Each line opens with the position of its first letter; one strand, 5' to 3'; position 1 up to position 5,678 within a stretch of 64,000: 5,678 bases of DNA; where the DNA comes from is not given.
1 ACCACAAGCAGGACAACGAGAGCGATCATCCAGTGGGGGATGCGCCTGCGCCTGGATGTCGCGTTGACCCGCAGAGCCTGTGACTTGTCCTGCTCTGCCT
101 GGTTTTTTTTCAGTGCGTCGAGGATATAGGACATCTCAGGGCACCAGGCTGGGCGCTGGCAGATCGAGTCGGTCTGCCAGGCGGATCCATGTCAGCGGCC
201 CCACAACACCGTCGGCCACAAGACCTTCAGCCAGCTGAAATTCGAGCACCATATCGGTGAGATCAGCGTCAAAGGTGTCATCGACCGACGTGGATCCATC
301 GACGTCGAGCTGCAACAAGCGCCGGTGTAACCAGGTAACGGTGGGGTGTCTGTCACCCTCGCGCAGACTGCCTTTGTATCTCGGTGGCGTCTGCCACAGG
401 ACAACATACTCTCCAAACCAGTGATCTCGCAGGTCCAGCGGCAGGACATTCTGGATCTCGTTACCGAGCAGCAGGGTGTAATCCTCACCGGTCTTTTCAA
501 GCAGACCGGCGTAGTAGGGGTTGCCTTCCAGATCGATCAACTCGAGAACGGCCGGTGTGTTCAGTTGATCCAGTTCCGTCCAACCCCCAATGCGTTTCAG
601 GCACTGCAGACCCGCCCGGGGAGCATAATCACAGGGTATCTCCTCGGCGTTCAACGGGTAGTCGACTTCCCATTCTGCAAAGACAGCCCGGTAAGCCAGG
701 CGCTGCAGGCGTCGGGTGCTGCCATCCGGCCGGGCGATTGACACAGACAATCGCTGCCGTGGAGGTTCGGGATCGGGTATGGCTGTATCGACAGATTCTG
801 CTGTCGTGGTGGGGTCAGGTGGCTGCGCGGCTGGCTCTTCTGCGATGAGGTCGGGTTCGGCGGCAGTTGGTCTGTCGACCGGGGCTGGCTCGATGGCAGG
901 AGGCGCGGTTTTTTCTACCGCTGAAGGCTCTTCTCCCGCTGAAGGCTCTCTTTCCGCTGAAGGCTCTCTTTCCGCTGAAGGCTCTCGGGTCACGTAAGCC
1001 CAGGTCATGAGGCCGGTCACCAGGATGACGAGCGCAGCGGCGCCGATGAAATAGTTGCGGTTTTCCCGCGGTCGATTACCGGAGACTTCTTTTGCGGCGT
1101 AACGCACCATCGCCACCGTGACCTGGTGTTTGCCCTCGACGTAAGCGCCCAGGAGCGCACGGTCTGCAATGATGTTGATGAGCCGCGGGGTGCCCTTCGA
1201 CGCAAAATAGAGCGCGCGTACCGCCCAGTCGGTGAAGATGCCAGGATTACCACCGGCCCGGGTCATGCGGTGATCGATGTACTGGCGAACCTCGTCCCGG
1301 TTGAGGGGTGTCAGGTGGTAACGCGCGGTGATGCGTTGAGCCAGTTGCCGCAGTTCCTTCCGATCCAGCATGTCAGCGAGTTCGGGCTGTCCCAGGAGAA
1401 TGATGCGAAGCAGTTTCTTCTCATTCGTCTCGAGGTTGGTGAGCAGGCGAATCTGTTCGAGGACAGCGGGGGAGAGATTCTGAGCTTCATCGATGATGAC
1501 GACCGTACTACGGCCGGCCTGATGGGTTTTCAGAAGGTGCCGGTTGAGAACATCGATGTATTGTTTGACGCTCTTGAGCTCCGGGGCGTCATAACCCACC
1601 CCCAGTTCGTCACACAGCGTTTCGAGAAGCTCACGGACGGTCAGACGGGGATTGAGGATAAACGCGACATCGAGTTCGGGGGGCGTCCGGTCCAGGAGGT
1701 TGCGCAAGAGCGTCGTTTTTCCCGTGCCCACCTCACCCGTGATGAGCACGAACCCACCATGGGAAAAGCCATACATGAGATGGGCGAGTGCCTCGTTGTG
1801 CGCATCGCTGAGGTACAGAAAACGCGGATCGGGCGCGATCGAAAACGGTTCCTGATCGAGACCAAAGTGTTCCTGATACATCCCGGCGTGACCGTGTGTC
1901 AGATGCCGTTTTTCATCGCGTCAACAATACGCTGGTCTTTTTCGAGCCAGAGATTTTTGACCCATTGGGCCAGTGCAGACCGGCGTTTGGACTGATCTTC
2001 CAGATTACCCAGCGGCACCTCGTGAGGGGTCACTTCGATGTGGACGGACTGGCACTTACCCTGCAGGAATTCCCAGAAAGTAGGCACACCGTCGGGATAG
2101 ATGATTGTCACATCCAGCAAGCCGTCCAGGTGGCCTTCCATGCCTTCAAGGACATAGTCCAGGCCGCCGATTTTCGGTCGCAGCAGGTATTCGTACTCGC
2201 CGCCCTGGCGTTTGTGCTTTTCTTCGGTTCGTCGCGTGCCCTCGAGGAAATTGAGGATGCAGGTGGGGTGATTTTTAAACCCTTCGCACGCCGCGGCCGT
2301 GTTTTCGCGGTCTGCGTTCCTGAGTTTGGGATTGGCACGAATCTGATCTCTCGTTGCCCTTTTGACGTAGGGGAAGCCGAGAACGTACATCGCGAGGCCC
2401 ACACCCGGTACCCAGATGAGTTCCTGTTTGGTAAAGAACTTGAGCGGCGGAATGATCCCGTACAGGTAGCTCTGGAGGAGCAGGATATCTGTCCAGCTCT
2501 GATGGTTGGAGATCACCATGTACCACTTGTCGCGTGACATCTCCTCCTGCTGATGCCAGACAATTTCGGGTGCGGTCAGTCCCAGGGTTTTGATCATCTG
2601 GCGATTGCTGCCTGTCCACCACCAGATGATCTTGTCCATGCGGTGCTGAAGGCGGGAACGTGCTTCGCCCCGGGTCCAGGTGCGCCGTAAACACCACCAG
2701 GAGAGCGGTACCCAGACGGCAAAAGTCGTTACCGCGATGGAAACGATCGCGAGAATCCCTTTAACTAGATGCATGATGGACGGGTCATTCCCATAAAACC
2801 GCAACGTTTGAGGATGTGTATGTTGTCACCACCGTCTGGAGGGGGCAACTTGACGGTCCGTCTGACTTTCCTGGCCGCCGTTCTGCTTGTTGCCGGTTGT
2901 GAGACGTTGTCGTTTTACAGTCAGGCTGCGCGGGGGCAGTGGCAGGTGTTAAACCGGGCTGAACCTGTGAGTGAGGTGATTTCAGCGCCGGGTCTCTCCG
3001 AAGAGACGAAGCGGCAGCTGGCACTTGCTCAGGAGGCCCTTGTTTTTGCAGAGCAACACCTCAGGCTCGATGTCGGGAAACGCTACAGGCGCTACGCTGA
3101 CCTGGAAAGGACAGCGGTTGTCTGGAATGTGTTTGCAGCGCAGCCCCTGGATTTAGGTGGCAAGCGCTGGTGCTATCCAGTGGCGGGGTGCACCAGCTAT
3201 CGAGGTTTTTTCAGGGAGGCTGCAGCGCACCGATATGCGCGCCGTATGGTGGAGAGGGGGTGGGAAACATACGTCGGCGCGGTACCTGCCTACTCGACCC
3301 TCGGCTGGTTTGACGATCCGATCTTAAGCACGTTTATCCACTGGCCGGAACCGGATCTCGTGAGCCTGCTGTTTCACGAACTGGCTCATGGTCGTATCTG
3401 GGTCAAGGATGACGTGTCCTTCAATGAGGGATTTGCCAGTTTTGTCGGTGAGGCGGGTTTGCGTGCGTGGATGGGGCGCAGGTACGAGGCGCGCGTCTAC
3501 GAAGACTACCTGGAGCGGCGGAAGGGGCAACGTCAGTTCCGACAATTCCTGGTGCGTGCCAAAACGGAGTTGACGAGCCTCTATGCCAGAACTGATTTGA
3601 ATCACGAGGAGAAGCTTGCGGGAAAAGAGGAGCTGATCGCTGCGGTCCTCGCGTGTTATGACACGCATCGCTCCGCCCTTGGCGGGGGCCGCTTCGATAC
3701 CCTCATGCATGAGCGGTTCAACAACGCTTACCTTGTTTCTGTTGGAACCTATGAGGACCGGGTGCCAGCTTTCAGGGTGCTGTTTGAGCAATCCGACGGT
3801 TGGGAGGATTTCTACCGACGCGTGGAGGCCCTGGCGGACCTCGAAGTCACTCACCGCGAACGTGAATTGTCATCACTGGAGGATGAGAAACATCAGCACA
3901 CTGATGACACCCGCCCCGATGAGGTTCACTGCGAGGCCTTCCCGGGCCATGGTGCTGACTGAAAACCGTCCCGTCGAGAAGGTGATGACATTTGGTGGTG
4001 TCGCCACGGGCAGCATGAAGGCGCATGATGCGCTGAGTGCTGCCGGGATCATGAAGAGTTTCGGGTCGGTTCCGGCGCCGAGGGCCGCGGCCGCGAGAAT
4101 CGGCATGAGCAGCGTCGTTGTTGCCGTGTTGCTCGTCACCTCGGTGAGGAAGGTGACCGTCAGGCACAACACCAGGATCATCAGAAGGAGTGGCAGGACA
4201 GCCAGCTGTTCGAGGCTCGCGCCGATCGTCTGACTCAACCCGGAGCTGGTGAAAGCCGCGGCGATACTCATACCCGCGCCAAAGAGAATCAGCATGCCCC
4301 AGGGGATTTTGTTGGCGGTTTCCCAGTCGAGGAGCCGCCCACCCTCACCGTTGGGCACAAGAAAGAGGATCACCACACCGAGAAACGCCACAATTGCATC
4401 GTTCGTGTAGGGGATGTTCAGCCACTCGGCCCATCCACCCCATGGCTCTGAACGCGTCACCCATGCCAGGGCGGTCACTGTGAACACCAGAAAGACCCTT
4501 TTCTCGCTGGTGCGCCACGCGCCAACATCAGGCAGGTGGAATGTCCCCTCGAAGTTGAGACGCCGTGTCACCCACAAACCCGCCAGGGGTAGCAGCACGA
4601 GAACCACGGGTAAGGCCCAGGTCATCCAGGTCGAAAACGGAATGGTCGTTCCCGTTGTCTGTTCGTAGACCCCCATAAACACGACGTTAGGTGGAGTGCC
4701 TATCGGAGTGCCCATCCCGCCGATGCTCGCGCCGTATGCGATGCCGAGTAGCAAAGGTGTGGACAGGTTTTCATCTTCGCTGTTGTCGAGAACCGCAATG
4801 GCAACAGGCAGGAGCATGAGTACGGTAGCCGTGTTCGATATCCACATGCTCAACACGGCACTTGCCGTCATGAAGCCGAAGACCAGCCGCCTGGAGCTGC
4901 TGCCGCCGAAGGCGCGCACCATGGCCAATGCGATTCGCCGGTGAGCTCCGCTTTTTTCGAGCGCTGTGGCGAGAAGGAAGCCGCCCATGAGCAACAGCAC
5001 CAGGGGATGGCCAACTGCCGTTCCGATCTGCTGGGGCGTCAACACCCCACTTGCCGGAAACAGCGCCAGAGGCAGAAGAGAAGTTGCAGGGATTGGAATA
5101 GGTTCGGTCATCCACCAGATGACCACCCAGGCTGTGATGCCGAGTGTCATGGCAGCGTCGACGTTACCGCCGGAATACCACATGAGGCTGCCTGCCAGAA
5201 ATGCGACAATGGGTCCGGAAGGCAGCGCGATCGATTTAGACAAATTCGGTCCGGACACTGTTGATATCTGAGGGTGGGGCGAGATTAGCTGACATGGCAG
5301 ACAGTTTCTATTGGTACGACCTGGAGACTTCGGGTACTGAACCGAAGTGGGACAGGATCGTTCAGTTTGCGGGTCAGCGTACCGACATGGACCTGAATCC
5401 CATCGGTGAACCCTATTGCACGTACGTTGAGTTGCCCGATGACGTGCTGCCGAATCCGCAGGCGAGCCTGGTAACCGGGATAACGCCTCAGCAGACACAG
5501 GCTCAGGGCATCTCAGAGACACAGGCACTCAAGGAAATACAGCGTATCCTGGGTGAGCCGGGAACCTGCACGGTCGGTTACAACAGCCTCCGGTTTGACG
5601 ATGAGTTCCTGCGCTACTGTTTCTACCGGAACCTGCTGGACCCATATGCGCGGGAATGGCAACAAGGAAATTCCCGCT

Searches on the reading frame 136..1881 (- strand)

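Call 49: search_protein_families(library=pfam, proteins=[window:136-1881:-], max_evalue=0.0001)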
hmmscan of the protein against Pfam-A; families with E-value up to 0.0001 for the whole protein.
window:136-1881:- (581 aa): 7 families
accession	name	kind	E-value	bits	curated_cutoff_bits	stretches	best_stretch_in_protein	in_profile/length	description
PF13401.12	AAA_22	-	8.9e-27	94.4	27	1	41-172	4-130/130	AAA domain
PF13191.12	AAA_16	-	7.9e-14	52.9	32.6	1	26-157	6-164/167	AAA ATPase domain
PF01471.23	PG_binding_1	-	1.1e-10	41.9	23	1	511-568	1-57/57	Putative peptidoglycan binding domain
PF02492.25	cobW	-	3.6e-05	23.9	20.7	0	45-77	3-35/180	CobW/HypB/UreG, nucleotide-binding domain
PF09848.15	SLFN-g3_helicase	-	4.1e-05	23.5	24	1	45-138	4-93/354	Schlafen group 3, DNA/RNA helicase domain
PF13173.12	AAA_14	-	6.3e-05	23.4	27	0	44-197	4-127/129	AAA domain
PF13604.12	AAA_30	-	8.3e-05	22.8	27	0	41-197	17-157/191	AAA domain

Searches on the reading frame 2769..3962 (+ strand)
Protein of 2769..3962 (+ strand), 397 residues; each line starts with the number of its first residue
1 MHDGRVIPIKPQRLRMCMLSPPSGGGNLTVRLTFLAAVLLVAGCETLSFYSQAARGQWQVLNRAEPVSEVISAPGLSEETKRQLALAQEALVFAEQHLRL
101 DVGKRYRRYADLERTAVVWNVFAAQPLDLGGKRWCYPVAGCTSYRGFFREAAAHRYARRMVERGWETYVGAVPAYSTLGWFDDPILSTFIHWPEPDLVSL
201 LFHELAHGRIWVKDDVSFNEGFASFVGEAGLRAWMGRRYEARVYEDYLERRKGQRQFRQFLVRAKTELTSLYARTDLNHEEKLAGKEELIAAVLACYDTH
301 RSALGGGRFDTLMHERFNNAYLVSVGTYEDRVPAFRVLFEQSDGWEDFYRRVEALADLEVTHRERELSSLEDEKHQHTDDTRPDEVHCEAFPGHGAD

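Call 49: search_protein_families(library=pfam, proteins=[window:2769-3962:+], max_evalue=0.0001)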
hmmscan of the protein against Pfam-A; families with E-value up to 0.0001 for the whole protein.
window:2769-3962:+ (397 aa): 1 family
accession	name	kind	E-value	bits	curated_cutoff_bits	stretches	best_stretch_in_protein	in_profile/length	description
PF10023.15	Aminopep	-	1.8e-103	346.7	25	1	48-367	1-322/322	Putative aminopeptidase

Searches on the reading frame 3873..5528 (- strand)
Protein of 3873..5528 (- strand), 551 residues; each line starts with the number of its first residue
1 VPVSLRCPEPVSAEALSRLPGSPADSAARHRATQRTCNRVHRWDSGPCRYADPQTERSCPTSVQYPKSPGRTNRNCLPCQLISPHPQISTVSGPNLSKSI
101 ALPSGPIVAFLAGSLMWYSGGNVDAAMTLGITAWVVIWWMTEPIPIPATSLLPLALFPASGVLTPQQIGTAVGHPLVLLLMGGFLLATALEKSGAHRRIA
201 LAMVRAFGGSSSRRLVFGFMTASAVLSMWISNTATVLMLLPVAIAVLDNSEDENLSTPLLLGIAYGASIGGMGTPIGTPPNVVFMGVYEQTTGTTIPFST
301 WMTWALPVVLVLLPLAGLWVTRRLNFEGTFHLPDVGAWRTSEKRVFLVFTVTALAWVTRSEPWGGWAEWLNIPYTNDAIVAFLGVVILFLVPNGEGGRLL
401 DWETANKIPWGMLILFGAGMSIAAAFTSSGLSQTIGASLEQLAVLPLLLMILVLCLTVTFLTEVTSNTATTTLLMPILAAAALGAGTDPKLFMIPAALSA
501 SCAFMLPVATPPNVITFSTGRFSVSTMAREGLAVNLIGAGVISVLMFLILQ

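Call 49: search_protein_families(library=pfam, proteins=[window:3873-5528:-], max_evalue=0.0001)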
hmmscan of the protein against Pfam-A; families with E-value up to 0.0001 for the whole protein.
window:3873-5528:- (551 aa): 2 families
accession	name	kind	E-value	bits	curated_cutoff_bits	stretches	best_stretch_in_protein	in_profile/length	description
PF03600.22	CitMHS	-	1.5e-57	195.7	31.9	1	136-487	1-326/336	Citrate transporter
PF00939.25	Na_sulph_symp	-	3.3e-54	185.1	27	1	123-544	28-460/472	Sodium:sulfate symporter transmembrane region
